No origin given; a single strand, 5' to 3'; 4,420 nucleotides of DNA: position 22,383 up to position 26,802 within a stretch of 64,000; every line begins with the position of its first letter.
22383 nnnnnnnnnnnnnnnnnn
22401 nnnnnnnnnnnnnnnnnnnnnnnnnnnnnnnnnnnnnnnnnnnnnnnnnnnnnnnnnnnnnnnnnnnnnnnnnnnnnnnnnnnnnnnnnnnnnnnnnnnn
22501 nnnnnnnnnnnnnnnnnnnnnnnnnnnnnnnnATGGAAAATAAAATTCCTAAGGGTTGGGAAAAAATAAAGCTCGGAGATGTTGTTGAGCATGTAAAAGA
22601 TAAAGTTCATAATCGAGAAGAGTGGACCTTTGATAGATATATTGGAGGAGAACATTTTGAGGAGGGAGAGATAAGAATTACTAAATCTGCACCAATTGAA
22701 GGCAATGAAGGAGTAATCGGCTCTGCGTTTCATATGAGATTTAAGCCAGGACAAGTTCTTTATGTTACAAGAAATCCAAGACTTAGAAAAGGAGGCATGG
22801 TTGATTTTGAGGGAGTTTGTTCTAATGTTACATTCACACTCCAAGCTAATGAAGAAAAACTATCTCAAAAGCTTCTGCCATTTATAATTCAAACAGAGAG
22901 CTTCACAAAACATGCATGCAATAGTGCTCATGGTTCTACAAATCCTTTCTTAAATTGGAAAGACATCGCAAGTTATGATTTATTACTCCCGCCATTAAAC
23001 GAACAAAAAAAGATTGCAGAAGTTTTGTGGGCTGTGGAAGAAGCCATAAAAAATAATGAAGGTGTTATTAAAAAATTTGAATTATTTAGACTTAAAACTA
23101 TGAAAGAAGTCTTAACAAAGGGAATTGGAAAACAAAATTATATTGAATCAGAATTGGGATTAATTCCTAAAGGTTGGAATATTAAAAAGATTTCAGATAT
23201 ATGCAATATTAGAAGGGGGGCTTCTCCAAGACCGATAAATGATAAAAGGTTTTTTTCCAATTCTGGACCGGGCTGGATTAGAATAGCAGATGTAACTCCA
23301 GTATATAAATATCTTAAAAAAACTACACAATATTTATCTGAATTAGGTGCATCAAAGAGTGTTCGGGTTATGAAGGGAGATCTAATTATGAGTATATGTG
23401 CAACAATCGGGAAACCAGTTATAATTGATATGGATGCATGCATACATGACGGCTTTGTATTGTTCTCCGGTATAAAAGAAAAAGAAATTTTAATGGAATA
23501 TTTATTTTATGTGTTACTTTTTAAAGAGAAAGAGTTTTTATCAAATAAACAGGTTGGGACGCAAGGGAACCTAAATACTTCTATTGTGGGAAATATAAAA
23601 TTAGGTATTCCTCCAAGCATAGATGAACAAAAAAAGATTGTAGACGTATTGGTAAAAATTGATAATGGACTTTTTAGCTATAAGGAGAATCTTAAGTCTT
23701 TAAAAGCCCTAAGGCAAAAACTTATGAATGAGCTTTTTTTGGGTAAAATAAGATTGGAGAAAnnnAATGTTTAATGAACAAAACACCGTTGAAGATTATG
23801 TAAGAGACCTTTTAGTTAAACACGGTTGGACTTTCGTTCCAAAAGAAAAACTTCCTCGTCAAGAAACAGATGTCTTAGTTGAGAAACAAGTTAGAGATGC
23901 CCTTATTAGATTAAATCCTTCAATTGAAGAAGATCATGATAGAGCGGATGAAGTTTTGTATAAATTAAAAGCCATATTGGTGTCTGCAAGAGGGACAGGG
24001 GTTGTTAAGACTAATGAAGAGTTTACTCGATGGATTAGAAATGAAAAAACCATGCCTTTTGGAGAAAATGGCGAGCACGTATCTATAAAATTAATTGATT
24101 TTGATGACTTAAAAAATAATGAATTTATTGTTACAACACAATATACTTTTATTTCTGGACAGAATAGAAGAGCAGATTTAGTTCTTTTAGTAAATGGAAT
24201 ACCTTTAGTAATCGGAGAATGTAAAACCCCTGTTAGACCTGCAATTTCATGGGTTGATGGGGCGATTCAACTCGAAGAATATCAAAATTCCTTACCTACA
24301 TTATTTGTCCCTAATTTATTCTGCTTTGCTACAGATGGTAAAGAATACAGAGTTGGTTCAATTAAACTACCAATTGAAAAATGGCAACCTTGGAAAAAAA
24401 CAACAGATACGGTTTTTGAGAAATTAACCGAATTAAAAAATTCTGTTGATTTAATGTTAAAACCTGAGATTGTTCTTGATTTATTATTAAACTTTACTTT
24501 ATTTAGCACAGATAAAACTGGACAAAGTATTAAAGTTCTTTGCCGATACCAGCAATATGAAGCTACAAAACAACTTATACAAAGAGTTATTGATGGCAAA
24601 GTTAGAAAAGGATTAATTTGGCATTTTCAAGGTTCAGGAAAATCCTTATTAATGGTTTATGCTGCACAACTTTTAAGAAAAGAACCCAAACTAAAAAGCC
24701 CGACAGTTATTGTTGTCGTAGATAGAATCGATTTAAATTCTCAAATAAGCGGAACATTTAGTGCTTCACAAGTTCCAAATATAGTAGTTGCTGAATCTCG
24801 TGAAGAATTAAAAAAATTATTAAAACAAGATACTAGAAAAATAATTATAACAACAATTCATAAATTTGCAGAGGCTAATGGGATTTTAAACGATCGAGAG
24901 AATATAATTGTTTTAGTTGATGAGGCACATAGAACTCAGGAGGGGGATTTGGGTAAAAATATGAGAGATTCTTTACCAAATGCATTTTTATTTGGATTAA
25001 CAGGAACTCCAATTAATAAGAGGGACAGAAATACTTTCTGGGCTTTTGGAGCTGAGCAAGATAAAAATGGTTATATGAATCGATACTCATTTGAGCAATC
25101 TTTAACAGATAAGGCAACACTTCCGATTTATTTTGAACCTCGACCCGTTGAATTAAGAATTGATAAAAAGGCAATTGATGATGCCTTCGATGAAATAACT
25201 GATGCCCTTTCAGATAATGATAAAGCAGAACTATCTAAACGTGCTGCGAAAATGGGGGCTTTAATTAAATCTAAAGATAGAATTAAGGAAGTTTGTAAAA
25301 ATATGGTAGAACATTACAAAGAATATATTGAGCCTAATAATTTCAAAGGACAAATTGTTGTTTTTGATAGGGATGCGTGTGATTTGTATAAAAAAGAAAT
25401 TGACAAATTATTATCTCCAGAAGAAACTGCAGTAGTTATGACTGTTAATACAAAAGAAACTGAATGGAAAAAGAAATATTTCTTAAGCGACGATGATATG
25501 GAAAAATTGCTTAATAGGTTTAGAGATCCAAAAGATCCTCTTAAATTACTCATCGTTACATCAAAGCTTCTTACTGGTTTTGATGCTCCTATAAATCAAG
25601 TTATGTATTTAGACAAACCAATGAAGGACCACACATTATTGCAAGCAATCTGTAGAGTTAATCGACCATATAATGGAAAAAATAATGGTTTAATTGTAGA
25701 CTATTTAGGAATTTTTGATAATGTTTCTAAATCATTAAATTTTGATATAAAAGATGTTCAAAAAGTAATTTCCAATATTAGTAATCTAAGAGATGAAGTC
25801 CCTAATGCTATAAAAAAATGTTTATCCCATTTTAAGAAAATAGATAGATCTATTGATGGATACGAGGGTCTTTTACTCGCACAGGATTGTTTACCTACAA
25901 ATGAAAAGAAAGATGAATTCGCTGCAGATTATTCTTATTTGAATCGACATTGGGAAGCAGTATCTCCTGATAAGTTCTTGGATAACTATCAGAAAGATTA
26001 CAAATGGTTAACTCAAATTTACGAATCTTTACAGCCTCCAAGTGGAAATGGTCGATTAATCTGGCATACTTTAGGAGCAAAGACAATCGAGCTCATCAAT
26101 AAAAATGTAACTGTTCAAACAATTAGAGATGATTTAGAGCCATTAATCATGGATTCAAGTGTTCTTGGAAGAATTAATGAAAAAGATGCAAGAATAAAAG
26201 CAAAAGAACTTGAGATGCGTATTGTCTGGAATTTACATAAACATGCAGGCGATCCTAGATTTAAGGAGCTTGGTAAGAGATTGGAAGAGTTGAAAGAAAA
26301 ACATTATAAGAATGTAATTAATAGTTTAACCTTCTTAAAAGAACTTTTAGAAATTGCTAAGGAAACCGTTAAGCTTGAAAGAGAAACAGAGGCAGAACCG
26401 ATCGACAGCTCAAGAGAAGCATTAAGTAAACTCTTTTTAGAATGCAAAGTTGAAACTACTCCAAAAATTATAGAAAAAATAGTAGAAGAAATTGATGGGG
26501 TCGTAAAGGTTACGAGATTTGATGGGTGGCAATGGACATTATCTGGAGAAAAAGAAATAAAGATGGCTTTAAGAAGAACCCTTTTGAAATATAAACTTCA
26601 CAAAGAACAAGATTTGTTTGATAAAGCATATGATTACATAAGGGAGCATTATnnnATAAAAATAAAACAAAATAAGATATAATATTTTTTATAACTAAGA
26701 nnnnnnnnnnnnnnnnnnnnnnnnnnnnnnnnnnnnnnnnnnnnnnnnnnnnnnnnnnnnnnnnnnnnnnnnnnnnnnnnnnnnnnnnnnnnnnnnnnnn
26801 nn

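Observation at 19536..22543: Type I R-M system with two full-length, overlapping hsdM paralogues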

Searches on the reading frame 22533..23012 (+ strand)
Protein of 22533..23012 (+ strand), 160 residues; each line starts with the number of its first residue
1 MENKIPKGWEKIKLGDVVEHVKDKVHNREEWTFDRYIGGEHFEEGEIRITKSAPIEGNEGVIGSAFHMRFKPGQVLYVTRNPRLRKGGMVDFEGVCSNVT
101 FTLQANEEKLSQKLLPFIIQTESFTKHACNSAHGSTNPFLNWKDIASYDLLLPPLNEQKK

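Call 38: search_solved_structures(query=window:22533-23012:+, max_evalue=0.01, show_alignments=2)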
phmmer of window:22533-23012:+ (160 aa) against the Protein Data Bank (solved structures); distinct sequences matched with E-value up to 0.01: 3.
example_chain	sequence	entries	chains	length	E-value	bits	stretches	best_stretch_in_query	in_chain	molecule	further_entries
7vru_C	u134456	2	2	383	2.5e-22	82.9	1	4-158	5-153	Site-specific DNA recognition subunit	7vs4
5ybb_D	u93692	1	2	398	1.4e-07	34.9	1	4-159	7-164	Restriction endonuclease S subunits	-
3okg_A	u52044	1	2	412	1.6e-07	34.7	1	4-159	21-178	Restriction endonuclease S subunits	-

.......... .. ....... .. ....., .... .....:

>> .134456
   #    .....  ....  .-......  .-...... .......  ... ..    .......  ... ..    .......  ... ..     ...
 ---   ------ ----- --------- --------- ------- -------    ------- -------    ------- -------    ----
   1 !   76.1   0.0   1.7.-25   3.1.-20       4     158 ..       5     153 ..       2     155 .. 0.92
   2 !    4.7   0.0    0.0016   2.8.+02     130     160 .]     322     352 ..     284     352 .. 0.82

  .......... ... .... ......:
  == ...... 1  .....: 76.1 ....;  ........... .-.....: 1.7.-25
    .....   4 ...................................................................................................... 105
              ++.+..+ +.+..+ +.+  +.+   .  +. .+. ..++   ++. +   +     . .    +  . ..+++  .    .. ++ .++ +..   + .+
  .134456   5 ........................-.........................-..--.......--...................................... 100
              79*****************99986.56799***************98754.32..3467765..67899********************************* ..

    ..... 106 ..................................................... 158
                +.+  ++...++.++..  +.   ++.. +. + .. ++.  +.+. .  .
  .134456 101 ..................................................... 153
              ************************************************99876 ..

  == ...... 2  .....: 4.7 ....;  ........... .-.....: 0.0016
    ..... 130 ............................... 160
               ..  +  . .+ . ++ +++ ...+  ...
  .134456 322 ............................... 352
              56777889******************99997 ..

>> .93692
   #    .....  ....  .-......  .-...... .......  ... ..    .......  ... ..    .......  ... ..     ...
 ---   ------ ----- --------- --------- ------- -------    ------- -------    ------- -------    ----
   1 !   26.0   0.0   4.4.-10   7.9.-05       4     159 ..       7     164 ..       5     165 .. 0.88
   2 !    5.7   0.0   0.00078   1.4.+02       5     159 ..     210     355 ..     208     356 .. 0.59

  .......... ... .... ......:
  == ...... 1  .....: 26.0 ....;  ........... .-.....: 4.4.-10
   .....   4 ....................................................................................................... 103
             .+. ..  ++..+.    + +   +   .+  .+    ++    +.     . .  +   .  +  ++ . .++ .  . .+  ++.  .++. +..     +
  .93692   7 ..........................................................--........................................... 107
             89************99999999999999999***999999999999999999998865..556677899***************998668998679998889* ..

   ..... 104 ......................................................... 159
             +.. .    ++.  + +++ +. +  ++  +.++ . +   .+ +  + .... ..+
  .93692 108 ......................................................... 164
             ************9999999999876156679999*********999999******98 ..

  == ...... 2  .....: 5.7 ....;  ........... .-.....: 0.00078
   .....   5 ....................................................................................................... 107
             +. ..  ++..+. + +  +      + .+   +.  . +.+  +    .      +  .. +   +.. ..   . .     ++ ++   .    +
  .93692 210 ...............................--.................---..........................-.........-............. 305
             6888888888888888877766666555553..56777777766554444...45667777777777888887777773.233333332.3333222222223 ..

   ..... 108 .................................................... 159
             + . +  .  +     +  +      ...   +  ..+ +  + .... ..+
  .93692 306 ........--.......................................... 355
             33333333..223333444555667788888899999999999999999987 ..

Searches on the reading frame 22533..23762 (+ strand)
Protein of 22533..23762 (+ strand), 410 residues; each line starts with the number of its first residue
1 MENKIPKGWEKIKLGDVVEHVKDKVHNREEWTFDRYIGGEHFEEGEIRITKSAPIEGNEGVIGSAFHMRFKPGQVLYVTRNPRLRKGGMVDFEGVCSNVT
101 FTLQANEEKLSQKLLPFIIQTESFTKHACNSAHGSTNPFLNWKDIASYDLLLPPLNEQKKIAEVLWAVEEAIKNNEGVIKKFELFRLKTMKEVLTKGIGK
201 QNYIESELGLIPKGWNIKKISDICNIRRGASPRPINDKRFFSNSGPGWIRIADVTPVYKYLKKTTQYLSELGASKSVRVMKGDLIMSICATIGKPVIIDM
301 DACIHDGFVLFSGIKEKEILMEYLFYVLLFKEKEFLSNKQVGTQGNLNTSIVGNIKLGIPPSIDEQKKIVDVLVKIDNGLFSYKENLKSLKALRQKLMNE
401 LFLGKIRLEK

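Call 8: search_protein_families(library=pfam, proteins=[window:22533-23762:+])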
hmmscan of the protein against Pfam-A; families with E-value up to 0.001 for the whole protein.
window:22533-23762:+ (410 aa): 1 family
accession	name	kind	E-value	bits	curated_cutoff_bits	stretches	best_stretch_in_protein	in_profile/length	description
PF01420.25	Methylase_S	-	9.4e-34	117.5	22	2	212-385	1-160/168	Type I restriction modification DNA specificity domain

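Call 9: search_protein_families(library=ncbifam, proteins=[window:22533-23762:+])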
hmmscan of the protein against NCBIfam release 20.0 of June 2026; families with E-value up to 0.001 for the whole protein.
window:22533-23762:+ (410 aa): 1 family
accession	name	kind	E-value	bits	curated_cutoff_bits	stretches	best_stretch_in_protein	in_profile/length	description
NF007278.0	PRK09737.1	equivalog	5.6e-12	45.2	662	1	209-373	4-171/461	type I restriction-modification system specificity subunit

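Call 25: search_solved_structures(query=window:22533-23762:+, max_evalue=0.00001, show_alignments=1)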
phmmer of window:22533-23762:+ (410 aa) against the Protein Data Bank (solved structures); distinct sequences matched with E-value up to 0.00001: 4.
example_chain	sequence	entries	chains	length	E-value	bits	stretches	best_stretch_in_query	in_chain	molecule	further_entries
1yf2_A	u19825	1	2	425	4e-50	174.3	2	139-408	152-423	Type I restriction-modification enzyme, S subunit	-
7vru_C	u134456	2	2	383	6.9e-26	94.5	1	4-399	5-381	Site-specific DNA recognition subunit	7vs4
5ybb_D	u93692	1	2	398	2.3e-17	66.4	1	4-404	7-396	Restriction endonuclease S subunits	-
3okg_A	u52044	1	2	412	2.6e-17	66.2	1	4-404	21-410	Restriction endonuclease S subunits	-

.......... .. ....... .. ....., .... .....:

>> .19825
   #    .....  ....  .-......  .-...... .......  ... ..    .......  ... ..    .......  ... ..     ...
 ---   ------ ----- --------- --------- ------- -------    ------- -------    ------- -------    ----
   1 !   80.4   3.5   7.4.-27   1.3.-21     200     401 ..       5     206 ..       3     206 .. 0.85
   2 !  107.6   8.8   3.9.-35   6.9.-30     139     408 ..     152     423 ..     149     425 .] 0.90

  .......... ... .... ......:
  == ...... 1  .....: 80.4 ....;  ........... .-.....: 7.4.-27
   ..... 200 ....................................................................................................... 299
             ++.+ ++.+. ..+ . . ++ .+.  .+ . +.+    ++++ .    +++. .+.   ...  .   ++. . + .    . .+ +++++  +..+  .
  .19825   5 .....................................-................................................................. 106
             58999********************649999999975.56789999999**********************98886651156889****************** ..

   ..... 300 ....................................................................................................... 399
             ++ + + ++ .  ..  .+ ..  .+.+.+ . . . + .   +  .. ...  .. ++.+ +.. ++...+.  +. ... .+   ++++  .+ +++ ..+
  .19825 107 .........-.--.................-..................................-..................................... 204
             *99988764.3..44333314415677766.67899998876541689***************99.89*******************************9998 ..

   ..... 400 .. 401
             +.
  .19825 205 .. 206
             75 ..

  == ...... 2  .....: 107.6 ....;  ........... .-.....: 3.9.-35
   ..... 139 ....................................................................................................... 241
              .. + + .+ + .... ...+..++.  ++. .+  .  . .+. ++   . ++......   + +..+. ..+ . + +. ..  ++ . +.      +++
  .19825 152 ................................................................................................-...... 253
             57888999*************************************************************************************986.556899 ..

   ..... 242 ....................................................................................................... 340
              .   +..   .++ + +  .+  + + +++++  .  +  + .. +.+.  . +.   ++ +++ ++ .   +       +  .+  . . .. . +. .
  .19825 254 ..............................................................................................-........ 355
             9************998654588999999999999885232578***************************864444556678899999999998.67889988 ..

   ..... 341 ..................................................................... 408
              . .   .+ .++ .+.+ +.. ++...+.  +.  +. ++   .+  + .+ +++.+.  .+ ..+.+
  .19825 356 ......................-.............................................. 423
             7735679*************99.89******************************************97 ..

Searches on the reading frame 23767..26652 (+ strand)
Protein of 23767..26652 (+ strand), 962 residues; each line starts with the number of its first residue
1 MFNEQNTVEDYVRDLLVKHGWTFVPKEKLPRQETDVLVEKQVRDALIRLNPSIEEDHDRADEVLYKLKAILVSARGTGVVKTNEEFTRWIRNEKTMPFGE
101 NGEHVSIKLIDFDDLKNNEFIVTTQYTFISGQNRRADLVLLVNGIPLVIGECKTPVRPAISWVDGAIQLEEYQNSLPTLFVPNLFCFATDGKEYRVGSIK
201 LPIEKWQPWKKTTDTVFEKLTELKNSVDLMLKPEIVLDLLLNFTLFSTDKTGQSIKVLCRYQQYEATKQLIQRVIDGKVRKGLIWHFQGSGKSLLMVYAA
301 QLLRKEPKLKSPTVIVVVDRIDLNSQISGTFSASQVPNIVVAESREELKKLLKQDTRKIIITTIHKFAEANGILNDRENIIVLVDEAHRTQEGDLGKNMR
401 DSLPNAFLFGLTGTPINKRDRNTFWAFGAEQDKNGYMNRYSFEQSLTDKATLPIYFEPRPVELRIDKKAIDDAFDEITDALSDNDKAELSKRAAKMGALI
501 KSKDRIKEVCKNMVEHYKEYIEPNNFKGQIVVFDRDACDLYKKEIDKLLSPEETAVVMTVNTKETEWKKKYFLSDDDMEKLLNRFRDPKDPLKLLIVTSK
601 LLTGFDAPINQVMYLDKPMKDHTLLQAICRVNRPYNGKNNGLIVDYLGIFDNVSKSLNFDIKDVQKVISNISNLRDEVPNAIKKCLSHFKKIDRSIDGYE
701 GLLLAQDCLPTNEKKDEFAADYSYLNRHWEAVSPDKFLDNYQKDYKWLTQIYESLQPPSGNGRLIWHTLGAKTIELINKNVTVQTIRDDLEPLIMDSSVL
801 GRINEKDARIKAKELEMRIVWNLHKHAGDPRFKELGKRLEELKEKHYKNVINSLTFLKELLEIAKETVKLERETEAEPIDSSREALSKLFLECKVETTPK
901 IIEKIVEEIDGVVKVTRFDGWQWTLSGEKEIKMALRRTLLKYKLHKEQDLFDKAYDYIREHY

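Call 8: search_protein_families(library=pfam, proteins=[window:23767-26652:+])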
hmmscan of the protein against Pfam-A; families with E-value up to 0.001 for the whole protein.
window:23767-26652:+ (962 aa): 7 families
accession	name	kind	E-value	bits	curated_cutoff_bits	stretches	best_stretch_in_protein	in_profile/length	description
PF18766.7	SWI2_SNF2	-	6e-75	252.1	26.7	1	262-486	1-220/221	SWI2/SNF2 ATPase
PF04313.20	HSDR_N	-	1.4e-37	130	25.1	1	1-198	1-191/198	Type I restriction enzyme R protein N terminus (HSDR_N)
PF04851.21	ResIII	-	9.1e-24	84.6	22.5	1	259-416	4-163/164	Type III restriction enzyme, res subunit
PF22679.2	T1R_D3-like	-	7.6e-20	72.3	27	1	574-646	82-156/158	Type I restriction enzyme subunit R domain 3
PF00270.35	DEAD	-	1.2e-06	28.8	26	1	288-405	23-144/167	DEAD/DEAH box helicase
PF00176.29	SNF2-rel_dom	-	2.6e-05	23.9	24.9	1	278-427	16-174/290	SNF2-related domain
PF00271.37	Helicase_C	-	0.00076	20.2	23.5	0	563-633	48-108/110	Helicase conserved C-terminal domain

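Call 9: search_protein_families(library=ncbifam, proteins=[window:23767-26652:+])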
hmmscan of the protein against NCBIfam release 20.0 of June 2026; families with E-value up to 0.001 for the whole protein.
window:23767-26652:+ (962 aa): 3 families
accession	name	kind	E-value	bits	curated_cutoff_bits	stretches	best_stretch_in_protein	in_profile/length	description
TIGR00348.1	hsdR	subfamily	4.4e-164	547.6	284.55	1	6-658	2-666/674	HsdR family type I site-specific deoxyribonuclease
TIGR04095.1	dnd_restrict_1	equivalog_domain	8.1e-12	44.9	600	1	280-658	25-407/451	DNA phosphorothioation system restriction enzyme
NF053632.1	heli_RadD_YejH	equivalog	1.8e-10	39.7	720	1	280-649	23-357/573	DNA repair helicase RadD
